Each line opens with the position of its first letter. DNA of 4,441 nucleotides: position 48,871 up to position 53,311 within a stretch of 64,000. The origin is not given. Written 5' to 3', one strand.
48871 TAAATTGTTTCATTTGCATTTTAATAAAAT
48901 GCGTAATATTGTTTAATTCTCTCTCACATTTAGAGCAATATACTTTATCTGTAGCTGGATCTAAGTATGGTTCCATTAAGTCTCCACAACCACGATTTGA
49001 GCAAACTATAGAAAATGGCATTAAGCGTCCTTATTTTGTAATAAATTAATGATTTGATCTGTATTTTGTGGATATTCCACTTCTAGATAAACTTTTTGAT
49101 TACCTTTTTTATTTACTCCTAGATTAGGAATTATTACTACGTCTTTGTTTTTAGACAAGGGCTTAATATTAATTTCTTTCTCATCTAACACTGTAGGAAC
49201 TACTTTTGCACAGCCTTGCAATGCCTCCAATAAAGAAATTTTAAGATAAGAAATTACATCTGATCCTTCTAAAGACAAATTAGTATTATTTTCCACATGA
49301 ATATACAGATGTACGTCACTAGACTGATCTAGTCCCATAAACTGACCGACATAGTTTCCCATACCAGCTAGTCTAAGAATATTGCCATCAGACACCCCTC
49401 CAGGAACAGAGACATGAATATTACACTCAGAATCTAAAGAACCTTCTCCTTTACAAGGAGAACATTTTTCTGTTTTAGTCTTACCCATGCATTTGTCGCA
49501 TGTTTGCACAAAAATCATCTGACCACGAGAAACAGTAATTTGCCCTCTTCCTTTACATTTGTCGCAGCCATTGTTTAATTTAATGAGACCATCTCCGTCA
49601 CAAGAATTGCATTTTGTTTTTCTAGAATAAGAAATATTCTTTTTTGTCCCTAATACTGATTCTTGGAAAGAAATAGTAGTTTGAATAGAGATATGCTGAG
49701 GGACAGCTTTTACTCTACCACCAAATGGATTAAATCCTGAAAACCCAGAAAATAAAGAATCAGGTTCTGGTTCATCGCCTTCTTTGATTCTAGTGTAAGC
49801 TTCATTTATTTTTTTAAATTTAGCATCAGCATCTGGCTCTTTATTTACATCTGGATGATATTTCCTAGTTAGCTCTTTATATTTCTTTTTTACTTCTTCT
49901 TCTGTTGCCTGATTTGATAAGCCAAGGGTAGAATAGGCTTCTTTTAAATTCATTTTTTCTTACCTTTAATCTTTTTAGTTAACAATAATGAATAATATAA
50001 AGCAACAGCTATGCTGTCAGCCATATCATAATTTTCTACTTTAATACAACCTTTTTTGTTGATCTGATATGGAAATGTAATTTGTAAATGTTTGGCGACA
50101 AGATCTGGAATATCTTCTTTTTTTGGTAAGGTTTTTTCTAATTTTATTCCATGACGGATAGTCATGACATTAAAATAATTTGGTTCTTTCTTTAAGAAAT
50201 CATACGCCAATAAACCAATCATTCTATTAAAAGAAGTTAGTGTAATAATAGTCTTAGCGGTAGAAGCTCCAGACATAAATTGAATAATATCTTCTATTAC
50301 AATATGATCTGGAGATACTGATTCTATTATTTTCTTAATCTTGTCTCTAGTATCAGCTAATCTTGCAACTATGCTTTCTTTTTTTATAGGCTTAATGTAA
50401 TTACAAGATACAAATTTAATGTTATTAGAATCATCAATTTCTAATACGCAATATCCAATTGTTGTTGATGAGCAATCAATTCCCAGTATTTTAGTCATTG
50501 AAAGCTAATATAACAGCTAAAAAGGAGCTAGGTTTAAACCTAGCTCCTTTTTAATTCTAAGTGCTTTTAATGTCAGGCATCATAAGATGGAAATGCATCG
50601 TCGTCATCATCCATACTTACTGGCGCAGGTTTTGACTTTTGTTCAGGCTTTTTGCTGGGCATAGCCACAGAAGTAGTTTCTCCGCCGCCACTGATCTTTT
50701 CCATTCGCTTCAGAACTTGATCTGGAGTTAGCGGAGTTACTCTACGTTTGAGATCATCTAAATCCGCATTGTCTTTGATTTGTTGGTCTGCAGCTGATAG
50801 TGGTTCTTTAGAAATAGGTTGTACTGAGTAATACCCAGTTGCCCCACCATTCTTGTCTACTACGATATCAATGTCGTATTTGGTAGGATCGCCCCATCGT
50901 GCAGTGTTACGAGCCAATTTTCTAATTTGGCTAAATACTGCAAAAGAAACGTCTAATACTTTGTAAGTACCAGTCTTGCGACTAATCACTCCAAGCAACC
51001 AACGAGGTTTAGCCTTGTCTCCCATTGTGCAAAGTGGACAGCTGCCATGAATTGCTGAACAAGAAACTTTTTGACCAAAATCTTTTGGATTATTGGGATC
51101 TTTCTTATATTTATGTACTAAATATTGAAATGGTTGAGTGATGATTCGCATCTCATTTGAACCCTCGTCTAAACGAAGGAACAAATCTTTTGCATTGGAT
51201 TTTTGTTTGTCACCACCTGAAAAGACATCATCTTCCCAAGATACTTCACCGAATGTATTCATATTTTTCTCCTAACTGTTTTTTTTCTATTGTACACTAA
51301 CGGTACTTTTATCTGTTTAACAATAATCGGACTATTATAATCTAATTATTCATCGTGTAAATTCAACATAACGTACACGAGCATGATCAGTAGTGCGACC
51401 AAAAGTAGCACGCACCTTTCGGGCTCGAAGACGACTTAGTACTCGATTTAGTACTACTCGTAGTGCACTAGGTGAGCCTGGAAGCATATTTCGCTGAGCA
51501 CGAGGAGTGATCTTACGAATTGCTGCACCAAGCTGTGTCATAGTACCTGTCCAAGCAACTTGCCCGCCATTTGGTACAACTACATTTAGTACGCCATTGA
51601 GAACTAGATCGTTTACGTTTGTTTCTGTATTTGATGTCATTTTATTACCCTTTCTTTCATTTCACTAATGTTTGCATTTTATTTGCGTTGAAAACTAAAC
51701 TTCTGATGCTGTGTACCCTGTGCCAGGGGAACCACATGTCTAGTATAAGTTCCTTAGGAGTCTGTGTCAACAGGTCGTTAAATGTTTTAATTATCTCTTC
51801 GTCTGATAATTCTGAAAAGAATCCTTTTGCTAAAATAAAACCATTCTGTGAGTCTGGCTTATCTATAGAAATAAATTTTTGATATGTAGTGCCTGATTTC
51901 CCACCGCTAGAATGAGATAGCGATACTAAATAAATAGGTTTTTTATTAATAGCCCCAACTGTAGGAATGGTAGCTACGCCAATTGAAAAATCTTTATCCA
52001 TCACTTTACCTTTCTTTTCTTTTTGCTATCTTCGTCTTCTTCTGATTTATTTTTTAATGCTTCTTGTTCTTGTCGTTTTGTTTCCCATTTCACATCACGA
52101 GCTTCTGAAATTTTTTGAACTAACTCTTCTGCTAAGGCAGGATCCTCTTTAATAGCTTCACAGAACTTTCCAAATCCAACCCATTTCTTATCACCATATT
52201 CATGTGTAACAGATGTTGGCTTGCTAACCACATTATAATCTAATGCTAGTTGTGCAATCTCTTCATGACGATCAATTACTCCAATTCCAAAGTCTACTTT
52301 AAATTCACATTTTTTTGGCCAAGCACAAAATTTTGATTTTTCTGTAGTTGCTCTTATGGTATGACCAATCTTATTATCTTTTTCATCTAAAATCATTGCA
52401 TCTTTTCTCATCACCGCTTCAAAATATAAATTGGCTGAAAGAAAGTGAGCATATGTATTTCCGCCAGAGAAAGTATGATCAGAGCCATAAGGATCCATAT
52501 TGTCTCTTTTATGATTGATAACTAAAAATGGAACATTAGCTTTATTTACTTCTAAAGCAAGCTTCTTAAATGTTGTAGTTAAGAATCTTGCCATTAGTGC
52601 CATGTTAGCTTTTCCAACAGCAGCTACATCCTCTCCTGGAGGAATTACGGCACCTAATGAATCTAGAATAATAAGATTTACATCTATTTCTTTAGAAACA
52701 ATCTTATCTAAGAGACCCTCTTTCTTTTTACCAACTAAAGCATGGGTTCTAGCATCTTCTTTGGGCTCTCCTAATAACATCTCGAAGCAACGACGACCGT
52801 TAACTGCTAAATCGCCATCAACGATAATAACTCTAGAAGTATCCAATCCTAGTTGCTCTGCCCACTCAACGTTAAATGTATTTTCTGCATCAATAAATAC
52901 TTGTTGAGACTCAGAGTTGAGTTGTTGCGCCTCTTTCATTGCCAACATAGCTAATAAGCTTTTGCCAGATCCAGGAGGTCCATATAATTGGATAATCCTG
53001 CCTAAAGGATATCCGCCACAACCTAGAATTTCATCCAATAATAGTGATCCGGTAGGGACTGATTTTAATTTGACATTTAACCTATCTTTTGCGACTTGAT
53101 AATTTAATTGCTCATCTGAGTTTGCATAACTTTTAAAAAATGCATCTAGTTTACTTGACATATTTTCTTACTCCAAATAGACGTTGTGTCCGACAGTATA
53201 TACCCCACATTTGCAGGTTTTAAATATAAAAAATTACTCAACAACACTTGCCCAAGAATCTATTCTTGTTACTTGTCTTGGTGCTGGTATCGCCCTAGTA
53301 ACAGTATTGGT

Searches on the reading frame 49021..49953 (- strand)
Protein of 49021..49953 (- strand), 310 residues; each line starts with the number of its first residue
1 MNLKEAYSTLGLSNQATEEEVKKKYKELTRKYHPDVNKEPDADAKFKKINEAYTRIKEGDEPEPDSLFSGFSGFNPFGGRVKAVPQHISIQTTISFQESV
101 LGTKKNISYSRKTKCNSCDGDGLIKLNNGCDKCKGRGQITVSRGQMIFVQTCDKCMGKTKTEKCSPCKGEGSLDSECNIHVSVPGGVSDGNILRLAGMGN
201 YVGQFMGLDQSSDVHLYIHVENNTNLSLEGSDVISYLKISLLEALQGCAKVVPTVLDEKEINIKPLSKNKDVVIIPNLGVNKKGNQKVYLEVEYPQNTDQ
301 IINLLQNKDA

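Call 9: search_protein_families(library=phrogs, proteins=[window:49021-49953:-], max_evalue=0.001)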
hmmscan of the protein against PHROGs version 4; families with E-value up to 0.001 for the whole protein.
window:49021-49953:- (310 aa): 5 families
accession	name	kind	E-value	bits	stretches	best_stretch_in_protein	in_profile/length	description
phrog_14336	-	unknown function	3.1e-50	172.5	2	67-300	96-336/363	-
phrog_2778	-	unknown function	1.8e-07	32.1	1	5-53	36-83/239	-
phrog_13942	-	unknown function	6.7e-07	29.9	1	3-59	14-67/336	-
phrog_31004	-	unknown function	6.1e-06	27.6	1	7-57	4-55/156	-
phrog_9210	-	unknown function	0.00017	22.3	1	5-53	150-196/204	-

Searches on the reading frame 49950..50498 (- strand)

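Call 9: search_protein_families(library=phrogs, proteins=[window:49950-50498:-], max_evalue=0.001)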
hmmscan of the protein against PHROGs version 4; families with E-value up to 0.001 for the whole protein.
window:49950-50498:- (182 aa): 2 families
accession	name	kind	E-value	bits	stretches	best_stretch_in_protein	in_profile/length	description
phrog_159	-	DNA, RNA and nucleotide metabolism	3.9e-17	63.2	1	1-176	87-253/330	RuvC-like Holliday junction resolvase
phrog_1770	-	DNA, RNA and nucleotide metabolism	0.00028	21.9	1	1-88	3-75/158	Holliday junction resolvase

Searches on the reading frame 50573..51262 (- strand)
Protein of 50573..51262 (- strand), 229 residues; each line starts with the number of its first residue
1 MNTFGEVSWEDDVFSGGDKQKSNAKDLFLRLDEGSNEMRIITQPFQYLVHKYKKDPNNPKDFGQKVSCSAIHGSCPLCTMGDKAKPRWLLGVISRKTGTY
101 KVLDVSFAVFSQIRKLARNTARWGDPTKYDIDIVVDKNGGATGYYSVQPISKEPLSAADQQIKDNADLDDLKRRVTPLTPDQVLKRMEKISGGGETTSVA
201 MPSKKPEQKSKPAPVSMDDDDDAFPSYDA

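Call 5: search_protein_families(library=pfam, proteins=[window:50573-51262:-], max_evalue=0.01)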
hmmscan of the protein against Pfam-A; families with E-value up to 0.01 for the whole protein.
window:50573-51262:- (229 aa): 0 families

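Call 9: search_protein_families(library=phrogs, proteins=[window:50573-51262:-], max_evalue=0.001)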
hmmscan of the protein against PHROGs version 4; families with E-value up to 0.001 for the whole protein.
window:50573-51262:- (229 aa): 4 families
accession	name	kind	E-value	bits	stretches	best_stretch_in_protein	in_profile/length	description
phrog_8542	-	unknown function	7.9e-16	59.3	1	83-185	117-223/298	-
phrog_1192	-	DNA, RNA and nucleotide metabolism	4.7e-08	33.9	1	24-216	26-262/326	single strand DNA binding protein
phrog_14578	-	DNA, RNA and nucleotide metabolism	4.2e-05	24.5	1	46-155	40-148/206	single strand DNA binding protein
phrog_1607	-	DNA, RNA and nucleotide metabolism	0.00017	22.4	1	80-161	91-184/285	single strand DNA binding protein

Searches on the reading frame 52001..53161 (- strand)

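Call 5: search_protein_families(library=pfam, proteins=[window:52001-53161:-], max_evalue=0.01)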
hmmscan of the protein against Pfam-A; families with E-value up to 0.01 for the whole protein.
window:52001-53161:- (386 aa): 8 families
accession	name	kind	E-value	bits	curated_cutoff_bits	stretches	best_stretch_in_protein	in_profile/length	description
PF00154.27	RecA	-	7e-34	117.9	27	2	27-120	25-116/262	recA bacterial DNA recombination protein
PF06745.19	ATPase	-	2.3e-07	30.9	26.6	1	35-121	1-86/231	KaiC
PF08423.17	Rad51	-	0.00071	19.4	22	1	34-109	7-89/244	Rad51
PF00004.35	AAA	-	0.0036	18.2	21.2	0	59-79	3-23/131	ATPase family associated with various cellular activities (AAA)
PF13481.12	AAA_25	-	0.0042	17.2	27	0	51-75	30-54/195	AAA domain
PF24883.2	NPHP3_N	-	0.0056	17.3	24.8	0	55-94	23-62/164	Nephrocystin 3, N-terminal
PF00005.33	ABC_tran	-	0.0064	17.5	25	0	54-95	11-49/137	ABC transporter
PF13401.12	AAA_22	-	0.0069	17.1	27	0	55-96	6-45/130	AAA domain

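Call 9: search_protein_families(library=phrogs, proteins=[window:52001-53161:-], max_evalue=0.001)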
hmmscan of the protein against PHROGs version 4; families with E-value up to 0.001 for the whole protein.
window:52001-53161:- (386 aa): 4 families
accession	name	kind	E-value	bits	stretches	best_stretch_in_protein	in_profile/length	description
phrog_97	-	other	1.3e-58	200.4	2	5-243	20-247/506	UvsX-like recombinase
phrog_8337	-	DNA, RNA and nucleotide metabolism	8.4e-21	75.6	1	23-272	38-261/273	DNA repair protein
phrog_9666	-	unknown function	2.2e-10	40.4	1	188-357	605-770/779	-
phrog_19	-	DNA, RNA and nucleotide metabolism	6.5e-05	23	1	26-75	326-374/621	DnaB-like replicative helicase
